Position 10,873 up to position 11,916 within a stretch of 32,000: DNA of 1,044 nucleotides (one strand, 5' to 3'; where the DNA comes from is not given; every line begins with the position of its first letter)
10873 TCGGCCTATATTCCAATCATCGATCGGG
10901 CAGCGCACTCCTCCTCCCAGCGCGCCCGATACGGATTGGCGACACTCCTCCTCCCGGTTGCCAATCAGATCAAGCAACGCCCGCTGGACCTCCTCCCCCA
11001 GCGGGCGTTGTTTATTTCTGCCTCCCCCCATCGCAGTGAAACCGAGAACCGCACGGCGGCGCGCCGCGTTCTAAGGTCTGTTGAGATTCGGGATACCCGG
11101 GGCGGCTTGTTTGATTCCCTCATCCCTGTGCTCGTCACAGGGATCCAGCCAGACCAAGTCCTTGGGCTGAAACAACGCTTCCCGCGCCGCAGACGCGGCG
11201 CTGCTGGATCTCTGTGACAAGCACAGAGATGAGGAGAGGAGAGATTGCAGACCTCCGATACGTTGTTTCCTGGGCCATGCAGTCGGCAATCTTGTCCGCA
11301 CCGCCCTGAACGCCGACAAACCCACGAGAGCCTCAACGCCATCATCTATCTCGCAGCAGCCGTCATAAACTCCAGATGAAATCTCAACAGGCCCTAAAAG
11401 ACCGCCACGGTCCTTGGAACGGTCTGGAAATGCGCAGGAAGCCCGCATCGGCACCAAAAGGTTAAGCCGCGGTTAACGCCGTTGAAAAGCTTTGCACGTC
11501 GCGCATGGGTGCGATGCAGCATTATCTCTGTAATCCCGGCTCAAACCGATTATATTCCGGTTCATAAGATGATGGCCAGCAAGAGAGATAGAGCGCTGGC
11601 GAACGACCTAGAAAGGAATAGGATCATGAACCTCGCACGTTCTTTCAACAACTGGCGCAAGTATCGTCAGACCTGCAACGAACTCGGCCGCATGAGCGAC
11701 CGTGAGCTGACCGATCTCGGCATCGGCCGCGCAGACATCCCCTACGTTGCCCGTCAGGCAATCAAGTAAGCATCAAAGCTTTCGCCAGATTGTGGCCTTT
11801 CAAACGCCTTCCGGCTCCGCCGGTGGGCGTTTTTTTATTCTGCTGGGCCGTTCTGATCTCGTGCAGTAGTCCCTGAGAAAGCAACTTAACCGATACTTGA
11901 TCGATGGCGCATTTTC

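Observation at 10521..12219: Cuckoo-type sRNAs and two DUF1127 mini-protein genes form one co-oriented module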

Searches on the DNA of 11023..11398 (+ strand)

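Call 68: search_dna_similar(query=window:11023-11398:+, collection=plasmids, mode=distant, max_rows=12)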
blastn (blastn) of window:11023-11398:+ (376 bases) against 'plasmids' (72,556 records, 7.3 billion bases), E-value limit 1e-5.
In 8 record(s) the limit of 40 matching pieces per record was reached: places in those records are undercounted.
Records with a match: 180; places in all: 1629; records where one place covers at least 80% of the query: 32.
Best place of each record, by identity: 95-99% 1; 90-95% 10; 80-90% 96; 60-80% 73.
By first word of the organism name: Sinorhizobium 89; Rhizobium 73; Agrobacterium 7; Ensifer 2; Mesorhizobium 2; Methylosinus 2; Neorhizobium 1; Bradyrhizobium 1; Acidiphilium 1; Phyllobacterium 1; and 1 more.
By predicted mobility (MOB-suite, as given by PLSDB): non-mobilizable 90; mobilizable 62; conjugative 28.
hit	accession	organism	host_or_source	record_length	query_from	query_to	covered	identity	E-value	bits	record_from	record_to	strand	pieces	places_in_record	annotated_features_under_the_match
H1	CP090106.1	Sinorhizobium meliloti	Medicago,Cell culture,Plant nodule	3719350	1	370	98%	95.7%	9e-167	592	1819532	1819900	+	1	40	none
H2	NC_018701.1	Sinorhizobium meliloti Rm41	-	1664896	56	374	85%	82.0%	8e-79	300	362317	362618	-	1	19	none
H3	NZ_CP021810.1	Sinorhizobium meliloti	Medicago sativa,Single Cell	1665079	56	374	85%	82.0%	8e-79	300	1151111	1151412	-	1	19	none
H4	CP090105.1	Sinorhizobium meliloti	Medicago,Cell culture,Plant nodule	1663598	56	374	85%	82.0%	8e-79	300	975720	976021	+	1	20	DNA topoisomerase IB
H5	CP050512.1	Sinorhizobium meliloti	Medicago sativa,cell culture,root nodule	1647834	56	374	85%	82.0%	8e-79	300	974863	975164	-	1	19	DNA topoisomerase IB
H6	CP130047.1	Sinorhizobium meliloti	Medicago,Cell culture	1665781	56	374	85%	82.0%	8e-79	300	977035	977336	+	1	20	none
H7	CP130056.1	Sinorhizobium meliloti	Medicago,Cell culture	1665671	56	374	85%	82.0%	8e-79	300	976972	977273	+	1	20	none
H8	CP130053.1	Sinorhizobium meliloti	Medicago,Cell culture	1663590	56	374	85%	82.0%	8e-79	300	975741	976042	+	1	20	DNA topoisomerase IB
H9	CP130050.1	Sinorhizobium meliloti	Medicago,Cell culture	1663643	56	374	85%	82.0%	8e-79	300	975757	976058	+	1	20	DNA topoisomerase IB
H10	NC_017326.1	Sinorhizobium meliloti SM11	-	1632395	56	374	85%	81.7%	3e-77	296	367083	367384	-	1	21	none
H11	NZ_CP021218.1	Sinorhizobium meliloti RU11/001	-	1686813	56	374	85%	81.7%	3e-77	296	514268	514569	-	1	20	none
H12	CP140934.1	Sinorhizobium meliloti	Medicago lupulina,whole organism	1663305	56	374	85%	81.4%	4e-76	291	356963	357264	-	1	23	DNA topoisomerase IB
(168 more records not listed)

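Call 69: get_annotated_region(hit=H1, flank=3000)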
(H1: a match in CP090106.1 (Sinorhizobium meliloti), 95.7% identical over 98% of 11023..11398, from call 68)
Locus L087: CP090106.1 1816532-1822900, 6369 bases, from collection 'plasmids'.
description: Sinorhizobium meliloti strain Ak57 plasmid pSymB, complete sequence
organism: Sinorhizobium meliloti (NCBI taxid 382)
taxonomy: Bacteria; Pseudomonadota; Alphaproteobacteria; Hyphomicrobiales; Rhizobiaceae; Sinorhizobium; Sinorhizobium meliloti
host: -; source: Medicago,Cell culture,Plant nodule; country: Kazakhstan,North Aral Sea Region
typing (MOB-suite, as given by PLSDB): non-mobilizable
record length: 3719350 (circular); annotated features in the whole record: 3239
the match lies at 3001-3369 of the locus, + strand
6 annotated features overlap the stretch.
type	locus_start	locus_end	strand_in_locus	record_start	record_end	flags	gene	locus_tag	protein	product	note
CDS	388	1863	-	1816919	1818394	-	tig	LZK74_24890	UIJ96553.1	trigger factor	-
CDS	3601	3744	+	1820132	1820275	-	-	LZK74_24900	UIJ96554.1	DUF1127 domain-containing protein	-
CDS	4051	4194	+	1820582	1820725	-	-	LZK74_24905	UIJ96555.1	DUF1127 domain-containing protein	-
CDS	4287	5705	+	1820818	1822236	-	trmFO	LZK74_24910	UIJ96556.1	methylenetetrahydrofolate--tRNA-(uracil(54)- C(5))-methyltransferase (FADH(2)-oxidizing) TrmFO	-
CDS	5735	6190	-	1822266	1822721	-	-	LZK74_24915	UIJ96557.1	hypothetical protein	-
CDS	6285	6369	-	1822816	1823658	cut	-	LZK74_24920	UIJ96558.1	phytoene/squalene synthase family protein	-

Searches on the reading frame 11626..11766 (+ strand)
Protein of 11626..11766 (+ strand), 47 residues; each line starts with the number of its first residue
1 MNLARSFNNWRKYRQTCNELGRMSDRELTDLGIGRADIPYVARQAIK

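Call 7: search_protein_families(library=pfam, proteins=[window:11626-11766:+], max_evalue=0.01)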
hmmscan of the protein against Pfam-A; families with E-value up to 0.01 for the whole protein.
window:11626-11766:+ (47 aa): 1 family
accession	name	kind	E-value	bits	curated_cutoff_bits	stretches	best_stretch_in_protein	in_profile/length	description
PF06568.16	DUF1127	-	9.5e-17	60.9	23.3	1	3-38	1-36/37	Domain of unknown function (DUF1127)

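Call 8: search_protein_families(library=ncbifam, proteins=[window:11626-11766:+], max_evalue=0.01)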
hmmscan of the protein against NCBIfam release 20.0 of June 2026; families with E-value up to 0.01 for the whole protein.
window:11626-11766:+ (47 aa): 1 family
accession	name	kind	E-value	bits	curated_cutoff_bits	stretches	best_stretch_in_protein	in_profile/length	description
NF033634.1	SLATT_1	domain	0.0048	16.8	41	1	4-33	75-104/132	SLATT domain-containing protein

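Call 18: find_homologous_proteins(query=window:11626-11766:+, max_evalue=0.001)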
Query window:11626-11766:+ (47 aa): 156 proteins with E <= 0.001 among 156 candidates; the best 120 are listed.
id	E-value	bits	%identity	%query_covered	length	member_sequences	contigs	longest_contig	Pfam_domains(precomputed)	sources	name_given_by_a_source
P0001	2.3e-23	97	98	100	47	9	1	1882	PF06568.17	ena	-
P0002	6.3e-23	96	94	100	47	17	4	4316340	PF06568.17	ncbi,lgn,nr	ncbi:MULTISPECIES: DUF1127 domain-containing protein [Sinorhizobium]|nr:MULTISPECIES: DUF1127 domain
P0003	8.7e-23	95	94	100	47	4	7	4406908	PF06568.17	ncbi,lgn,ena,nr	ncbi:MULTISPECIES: DUF1127 domain-containing protein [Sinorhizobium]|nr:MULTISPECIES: DUF1127 domain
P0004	2.4e-22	94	94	100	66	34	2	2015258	PF06568.17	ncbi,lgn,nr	ncbi:DUF1127 domain-containing protein [Sinorhizobium sp. FG01]|nr:DUF1127 domain-containing protein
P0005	3.4e-22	94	94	100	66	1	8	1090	PF06568.17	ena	-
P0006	4.6e-22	93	94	100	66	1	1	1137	PF06568.17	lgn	-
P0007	6.6e-22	93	89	100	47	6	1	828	PF06568.17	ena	-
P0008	2.8e-21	91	89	100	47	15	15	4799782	PF06568.17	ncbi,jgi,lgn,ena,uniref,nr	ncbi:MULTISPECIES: DUF1127 domain-containing protein [Rhizobium/Agrobacterium group]|jgi:uncharacter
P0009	1.5e-20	89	89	100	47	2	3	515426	PF06568.17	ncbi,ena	-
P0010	1.9e-20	88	87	100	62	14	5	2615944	PF06568.17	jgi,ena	jgi:uncharacterized protein YjiS (DUF1127 family)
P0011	5.4e-20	87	87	100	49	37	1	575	PF06568.17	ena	-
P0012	5.9e-20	87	87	100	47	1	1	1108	PF06568.17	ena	-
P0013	6.4e-20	87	87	100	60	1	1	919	PF06568.17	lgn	-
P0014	8.9e-20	86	87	100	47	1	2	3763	PF06568.17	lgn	-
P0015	9.2e-20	86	87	100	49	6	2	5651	PF06568.17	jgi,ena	-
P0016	1.1e-19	86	87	100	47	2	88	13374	PF06568.17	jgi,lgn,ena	jgi:uncharacterized protein YjiS (DUF1127 family)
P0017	1.2e-19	86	87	100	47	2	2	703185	PF06568.17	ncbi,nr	ncbi:DUF1127 domain-containing protein [Pararhizobium arenae]|nr:DUF1127 domain-containing protein [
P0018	1.3e-19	86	85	100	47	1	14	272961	PF06568.17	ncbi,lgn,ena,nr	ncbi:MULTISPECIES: DUF1127 domain-containing protein [unclassified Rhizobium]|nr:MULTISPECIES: DUF11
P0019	1.8e-19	85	85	100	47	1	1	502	PF06568.17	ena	-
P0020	2.6e-19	85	83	100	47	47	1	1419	PF06568.17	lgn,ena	-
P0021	2.8e-19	85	87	100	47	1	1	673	PF06568.17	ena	-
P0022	5.1e-19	84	83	100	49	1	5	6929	PF06568.17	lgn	-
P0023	6.4e-19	84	83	100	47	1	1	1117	PF06568.17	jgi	-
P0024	6.8e-19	83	83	100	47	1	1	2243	PF06568.17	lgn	-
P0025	1.3e-18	83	83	100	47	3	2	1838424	PF06568.17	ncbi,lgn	ncbi:DUF1127 domain-containing protein [Rhizobium sp. SG2393]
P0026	1.3e-18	83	87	96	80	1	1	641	PF06568.17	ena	-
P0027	1.4e-18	83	83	100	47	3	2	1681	PF06568.17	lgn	-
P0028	1.7e-18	82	87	96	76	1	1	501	PF06568.17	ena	-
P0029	1.9e-18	82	83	100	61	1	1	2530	PF06568.17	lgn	-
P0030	2.5e-18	82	81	100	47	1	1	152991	PF06568.17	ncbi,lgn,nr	ncbi:DUF1127 domain-containing protein [Pararhizobium sp.]|nr:DUF1127 domain-containing protein [Par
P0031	2.9e-18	82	83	100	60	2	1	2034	PF06568.17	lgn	-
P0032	3.1e-18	81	85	98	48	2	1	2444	PF06568.17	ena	-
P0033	5.3e-18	81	83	100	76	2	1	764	PF06568.17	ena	-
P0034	8.3e-18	80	83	98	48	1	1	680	PF06568.17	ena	-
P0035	9.8e-17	77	80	96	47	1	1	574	PF06568.17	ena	-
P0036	1.1e-16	77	84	96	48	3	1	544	PF06568.17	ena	-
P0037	1.1e-16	77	77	100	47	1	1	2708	PF06568.17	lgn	-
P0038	1.9e-16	76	80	96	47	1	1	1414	PF06568.17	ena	-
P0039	2.5e-16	76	79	100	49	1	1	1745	PF06568.17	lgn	-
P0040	3.0e-16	75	76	98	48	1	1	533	PF06568.17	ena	-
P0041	3.2e-16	75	77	100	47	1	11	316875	PF06568.17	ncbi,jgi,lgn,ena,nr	ncbi:DUF1127 domain-containing protein [Mycoplana sp. MJR14]|jgi:uncharacterized protein YjiS (DUF11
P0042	4.1e-16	75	74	100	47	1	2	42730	PF06568.17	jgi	jgi:uncharacterized protein YjiS (DUF1127 family)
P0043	4.2e-16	75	77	100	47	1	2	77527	PF06568.17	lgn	-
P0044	4.9e-16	75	77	100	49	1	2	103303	PF06568.17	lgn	-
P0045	5.2e-16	75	78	98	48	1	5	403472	PF06568.17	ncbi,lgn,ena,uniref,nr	ncbi:protein of unknown function [Rhizobium sp. RU35A]|uniref:DUF1127 domain-containing protein n=1 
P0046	5.2e-16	75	78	98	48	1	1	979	PF06568.17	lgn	-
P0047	5.4e-16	75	78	98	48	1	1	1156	PF06568.17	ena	-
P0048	6.0e-16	74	79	100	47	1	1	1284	PF06568.17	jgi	-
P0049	7.2e-16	74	80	98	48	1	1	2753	PF06568.17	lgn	-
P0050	7.3e-16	74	80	98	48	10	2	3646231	PF06568.17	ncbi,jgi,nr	ncbi:DUF1127 domain-containing protein [Allorhizobium pseudoryzae]|jgi:uncharacterized protein YjiS 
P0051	8.2e-16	74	77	100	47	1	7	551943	PF06568.17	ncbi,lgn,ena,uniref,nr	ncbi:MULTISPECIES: DUF1127 domain-containing protein [Rhizobiaceae]|uniref:Uncharacterized protein Y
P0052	1.0e-15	74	78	98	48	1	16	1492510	PF06568.17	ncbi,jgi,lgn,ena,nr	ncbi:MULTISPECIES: DUF1127 domain-containing protein [Rhizobium/Agrobacterium group]|jgi:uncharacter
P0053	1.0e-15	74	83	98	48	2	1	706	PF06568.17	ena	-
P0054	1.2e-15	73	84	81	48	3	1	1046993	PF06568.17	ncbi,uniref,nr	ncbi:uncharacterized protein YjiS (DUF1127 family) [Pararhizobium capsulatum DSM 1112]|uniref:Unchar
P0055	1.9e-15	73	78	98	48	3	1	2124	PF06568.17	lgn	-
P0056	2.0e-15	73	78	98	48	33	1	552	PF06568.17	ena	-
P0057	2.0e-15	73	78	98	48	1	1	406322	PF06568.17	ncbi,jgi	jgi:uncharacterized protein YjiS (DUF1127 family)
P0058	2.0e-15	73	78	98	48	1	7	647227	PF06568.17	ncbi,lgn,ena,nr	ncbi:DUF1127 domain-containing protein [Agrobacterium bohemicum]|nr:DUF1127 domain-containing protei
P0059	2.0e-15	73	78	98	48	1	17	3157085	PF06568.17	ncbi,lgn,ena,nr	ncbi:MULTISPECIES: DUF1127 domain-containing protein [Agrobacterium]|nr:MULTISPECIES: DUF1127 domain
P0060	2.1e-15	73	78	98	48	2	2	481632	PF06568.17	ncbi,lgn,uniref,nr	ncbi:DUF1127 domain-containing protein [Rhizobium halophytocola]|uniref:Uncharacterized protein YjiS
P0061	2.3e-15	73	78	98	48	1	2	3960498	PF06568.17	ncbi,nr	ncbi:DUF1127 domain-containing protein [Ciceribacter sp. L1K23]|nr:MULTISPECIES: DUF1127 domain-cont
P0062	2.4e-15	73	80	98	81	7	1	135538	PF06568.17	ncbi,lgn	-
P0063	2.6e-15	72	76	98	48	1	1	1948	PF06568.17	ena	-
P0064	2.8e-15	72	76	98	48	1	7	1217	PF06568.17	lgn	-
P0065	3.0e-15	72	78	98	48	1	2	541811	PF06568.17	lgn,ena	-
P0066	3.0e-15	72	80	98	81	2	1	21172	PF06568.17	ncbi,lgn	-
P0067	3.3e-15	72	80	98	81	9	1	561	PF06568.17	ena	-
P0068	3.4e-15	72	80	98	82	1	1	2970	PF06568.17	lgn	-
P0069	3.5e-15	72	76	98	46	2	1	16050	PF06568.17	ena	-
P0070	3.5e-15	72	78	98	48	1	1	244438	PF06568.17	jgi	jgi:uncharacterized protein YjiS (DUF1127 family)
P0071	3.9e-15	72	83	98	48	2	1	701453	PF06568.17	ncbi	ncbi:DUF1127 domain-containing protein [Rhizobium jaguaris]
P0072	4.7e-15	72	78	98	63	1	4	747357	PF06568.17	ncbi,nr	ncbi:hypothetical protein DSM25558_0074 [Agrobacterium sp. DSM 25558]|nr:hypothetical protein DSM255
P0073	4.8e-15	72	78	98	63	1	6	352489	PF06568.17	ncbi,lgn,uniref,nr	ncbi:hypothetical protein DSM25559_3163 [Agrobacterium rosae]|uniref:YjiS-like domain-containing pro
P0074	4.8e-15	72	78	98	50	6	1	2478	PF06568.17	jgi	jgi:uncharacterized protein YjiS (DUF1127 family)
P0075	4.8e-15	72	78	98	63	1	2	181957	PF06568.17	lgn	-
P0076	5.0e-15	72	78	98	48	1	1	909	PF06568.17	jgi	-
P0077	5.6e-15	71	82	96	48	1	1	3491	PF06568.17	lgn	-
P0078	5.8e-15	71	78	98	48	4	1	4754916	PF06568.17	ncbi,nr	ncbi:DUF1127 domain-containing protein [Rhizobium sp. ACO-34A]|nr:DUF1127 domain-containing protein 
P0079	6.3e-15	71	74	100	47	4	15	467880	PF06568.17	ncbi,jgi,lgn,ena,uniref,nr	ncbi:uncharacterized protein YjiS (DUF1127 family) [Rhizobium azooxidifex]|jgi:uncharacterized prote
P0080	6.8e-15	71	78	98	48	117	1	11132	PF06568.17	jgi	jgi:uncharacterized protein YjiS (DUF1127 family)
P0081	7.4e-15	71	76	98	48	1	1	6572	PF06568.17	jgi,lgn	-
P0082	7.6e-15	71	78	98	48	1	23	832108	PF06568.17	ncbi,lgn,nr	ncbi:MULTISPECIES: DUF1127 domain-containing protein [unclassified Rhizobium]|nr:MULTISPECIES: DUF11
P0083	7.7e-15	71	80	98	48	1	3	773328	PF06568.17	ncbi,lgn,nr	ncbi:DUF1127 domain-containing protein [Rhizobium lentis]|nr:DUF1127 domain-containing protein [Rhiz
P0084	7.9e-15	71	76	98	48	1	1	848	PF06568.17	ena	-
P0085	8.4e-15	71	80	98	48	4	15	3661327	PF06568.17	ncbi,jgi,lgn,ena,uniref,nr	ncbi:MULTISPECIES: DUF1127 domain-containing protein [Ciceribacter]|uniref:DUF1127 domain-containing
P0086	8.7e-15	71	78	98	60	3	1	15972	PF06568.17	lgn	-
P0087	9.2e-15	71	80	96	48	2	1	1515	PF06568.17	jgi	jgi:uncharacterized protein YjiS (DUF1127 family)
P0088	9.5e-15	71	78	98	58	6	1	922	PF06568.17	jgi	jgi:uncharacterized protein YjiS (DUF1127 family)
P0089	9.9e-15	71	78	98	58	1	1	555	PF06568.17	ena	-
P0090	9.9e-15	71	78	98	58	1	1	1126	PF06568.17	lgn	-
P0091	1.0e-14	71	78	98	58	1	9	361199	PF06568.17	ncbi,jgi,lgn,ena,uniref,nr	ncbi:unnamed protein product [Ciceribacter selenitireducens ATCC BAA-1503]|jgi:uncharacterized prote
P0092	1.0e-14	71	76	98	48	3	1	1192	PF06568.17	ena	-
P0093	1.1e-14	70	76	98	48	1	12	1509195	PF06568.17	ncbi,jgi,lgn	jgi:uncharacterized protein YjiS (DUF1127 family)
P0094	1.1e-14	70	76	98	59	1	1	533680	PF06568.17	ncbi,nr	ncbi:hypothetical protein A6R70_06850 [Agrobacterium rubi]|nr:hypothetical protein [Agrobacterium ru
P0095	1.1e-14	70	76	98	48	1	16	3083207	PF06568.17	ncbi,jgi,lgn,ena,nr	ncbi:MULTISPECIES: DUF1127 domain-containing protein [Rhizobium/Agrobacterium group]|jgi:uncharacter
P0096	1.2e-14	70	72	98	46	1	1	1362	PF06568.17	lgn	-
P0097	1.3e-14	70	72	100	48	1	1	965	PF06568.17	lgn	-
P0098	1.4e-14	70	78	96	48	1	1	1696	PF06568.17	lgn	-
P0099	1.5e-14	70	78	98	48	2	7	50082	PF06568.17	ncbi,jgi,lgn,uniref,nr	ncbi:DUF1127 domain-containing protein [Rhizobium phaseoli]|jgi:uncharacterized protein YjiS (DUF112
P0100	1.5e-14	70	84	81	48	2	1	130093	PF06568.17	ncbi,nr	ncbi:DUF1127 domain-containing protein [Rhizobium sp. CCGE 510]|nr:DUF1127 domain-containing protein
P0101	1.5e-14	70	77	100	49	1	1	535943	PF06568.17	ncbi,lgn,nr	ncbi:DUF1127 domain-containing protein [Allorhizobium sp. BGMRC 0089]|nr:DUF1127 domain-containing p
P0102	1.6e-14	70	76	98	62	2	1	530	PF06568.17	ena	-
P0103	1.7e-14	70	80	98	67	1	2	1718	PF06568.17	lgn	-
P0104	1.9e-14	70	80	96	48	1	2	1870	PF06568.17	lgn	-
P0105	2.0e-14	70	76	98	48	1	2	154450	PF06568.17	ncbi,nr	ncbi:DUF1127 domain-containing protein [Rhizobium lentis]|nr:DUF1127 domain-containing protein [Rhiz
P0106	2.1e-14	70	76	98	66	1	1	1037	PF06568.17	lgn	-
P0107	2.1e-14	70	80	98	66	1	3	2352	PF06568.17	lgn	-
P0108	2.1e-14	70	76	98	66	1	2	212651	PF06568.17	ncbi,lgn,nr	ncbi:hypothetical protein ASF29_17815 [Rhizobium sp. Leaf262]|nr:hypothetical protein ASF29_17815 [R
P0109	2.1e-14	70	76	98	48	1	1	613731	PF06568.17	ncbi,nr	ncbi:DUF1127 domain-containing protein [Rhizobium sp. FY34]|nr:DUF1127 domain-containing protein [Rh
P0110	2.2e-14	70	78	98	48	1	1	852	PF06568.17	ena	-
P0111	2.2e-14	70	76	98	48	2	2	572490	PF06568.17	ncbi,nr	ncbi:uncharacterized protein YjiS (DUF1127 family) [Neorhizobium galegae]|nr:DUF1127 domain-containi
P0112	2.2e-14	70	78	98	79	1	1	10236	PF06568.17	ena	-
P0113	2.3e-14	70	78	98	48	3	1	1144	PF06568.17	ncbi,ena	-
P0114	2.5e-14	69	78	96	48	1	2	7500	PF06568.17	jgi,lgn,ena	-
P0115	2.8e-14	69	78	98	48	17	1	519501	PF06568.17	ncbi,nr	ncbi:DUF1127 domain-containing protein [Rhizobium leguminosarum bv. viciae]|nr:DUF1127 domain-contai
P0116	2.8e-14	69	76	98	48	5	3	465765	PF06568.17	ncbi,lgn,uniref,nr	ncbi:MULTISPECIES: DUF1127 domain-containing protein [Rhizobium]|uniref:Uncharacterized protein YjiS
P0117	2.8e-14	69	74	100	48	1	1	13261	PF06568.17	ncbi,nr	ncbi:MAG: DUF1127 domain-containing protein [Rhizobium sp.]|nr:DUF1127 domain-containing protein [Rh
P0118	2.8e-14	69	76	98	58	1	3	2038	PF06568.17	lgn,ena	-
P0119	2.8e-14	69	76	98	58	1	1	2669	PF06568.17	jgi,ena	-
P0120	2.9e-14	69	72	100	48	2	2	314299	PF06568.17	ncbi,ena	ncbi:DUF1127 domain-containing protein [Agrobacterium sp. ES01]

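Call 22: find_related_loci(query=A2, collection=genome_contigs, flank=5000)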
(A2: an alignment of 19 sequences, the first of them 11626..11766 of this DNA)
Query A2 (47 aa) in genome_contigs; peptide patterns used: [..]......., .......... (x = any residue, [..] = any of these).
600 stretches matched a pattern (row limit reached: there are more); 551 encode a relative of the query (tblastn E <= 1e-3); the best 80 are kept; 80 distinct loci.
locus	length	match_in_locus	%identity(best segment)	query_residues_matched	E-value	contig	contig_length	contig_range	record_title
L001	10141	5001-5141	100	1-47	6e-29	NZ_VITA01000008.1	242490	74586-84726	Sinorhizobium medicae strain USDA1037 Ga0310605_108, whole genome shotgun sequence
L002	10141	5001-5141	96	1-47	3e-28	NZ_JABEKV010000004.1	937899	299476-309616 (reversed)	Sinorhizobium psoraleae strain CCBAU 65732 Scaffold_4, whole genome shotgun sequence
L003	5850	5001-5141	96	1-47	3e-28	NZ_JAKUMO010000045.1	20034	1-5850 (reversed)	Ensifer sp. MJa1 NODE_45_length_20034_cov_125.100466, whole genome shotgun sequence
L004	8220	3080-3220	96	1-47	7e-28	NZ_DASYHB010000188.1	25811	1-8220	MAG: Ensifer sp. isolate SMAG_U4229 k141_3829, whole genome shotgun sequence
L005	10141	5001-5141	94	1-47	8e-28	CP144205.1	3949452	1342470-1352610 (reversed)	Sinorhizobium chiapasense strain S24 chromosome, complete genome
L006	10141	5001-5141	96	1-47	1e-27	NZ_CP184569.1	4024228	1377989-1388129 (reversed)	Ensifer sp. R-19 chromosome 1, complete sequence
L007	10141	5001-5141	96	1-47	1e-27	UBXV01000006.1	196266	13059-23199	Rhizobiales bacterium isolate AFS045263 genome assembly, contig: contig_6, whole genome shotgun sequence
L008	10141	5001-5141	94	1-47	2e-27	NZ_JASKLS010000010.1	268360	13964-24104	Sinorhizobium sp. 6-70 scaffold_9, whole genome shotgun sequence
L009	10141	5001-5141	94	1-47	3e-27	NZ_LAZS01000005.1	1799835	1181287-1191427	Ensifer adhaerens strain L18 contig5, whole genome shotgun sequence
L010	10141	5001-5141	91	1-47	4e-27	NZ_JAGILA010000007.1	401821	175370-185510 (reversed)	Sinorhizobium kostiense strain DSM 13372 Ga0454096_07, whole genome shotgun sequence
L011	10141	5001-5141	94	1-47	4e-27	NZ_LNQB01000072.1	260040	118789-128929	Sinorhizobium saheli strain LMG 7837 C811, whole genome shotgun sequence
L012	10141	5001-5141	94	1-47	9e-27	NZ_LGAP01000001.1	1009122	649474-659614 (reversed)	Ensifer adhaerens strain SD006 contig1, whole genome shotgun sequence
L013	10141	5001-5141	94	1-47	1e-26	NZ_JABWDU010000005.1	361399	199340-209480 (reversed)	Ensifer oleiphilus strain HO-A22 NODE_5_length_361399_cov_102.977649, whole genome shotgun sequence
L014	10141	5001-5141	94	1-47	1e-26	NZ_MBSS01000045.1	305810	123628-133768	Ensifer sp. LC163 contig5, whole genome shotgun sequence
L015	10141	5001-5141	94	1-47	1e-26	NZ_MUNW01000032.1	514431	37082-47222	Sinorhizobium sp. A49 NODE_1_length_514431_cov_5.63908_ID_1, whole genome shotgun sequence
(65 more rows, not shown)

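Call 65: search_solved_structures(query=A1, max_evalue=1)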
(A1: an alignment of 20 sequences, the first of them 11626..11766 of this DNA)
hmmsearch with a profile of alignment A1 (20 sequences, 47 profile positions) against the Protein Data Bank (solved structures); distinct sequences matched with E-value up to 1: 7.
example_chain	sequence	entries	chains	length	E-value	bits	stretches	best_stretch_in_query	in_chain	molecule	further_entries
6hk5_B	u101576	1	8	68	0.32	13.9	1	19-43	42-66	CooJ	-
4fma_A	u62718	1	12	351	0.46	13.4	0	26-45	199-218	EspG protein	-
3q1c_A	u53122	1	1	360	0.49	13.3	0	26-45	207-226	LEE-encoded effector EspG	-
4fmd_A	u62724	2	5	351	0.5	13.3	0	26-45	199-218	EspG protein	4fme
4fmc_A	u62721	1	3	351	0.5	13.3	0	26-45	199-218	ROrf2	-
3pcr_A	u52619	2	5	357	0.51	13.3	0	26-45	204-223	EspG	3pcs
2doq_D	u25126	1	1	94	0.59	13.1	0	4-27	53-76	SFI1p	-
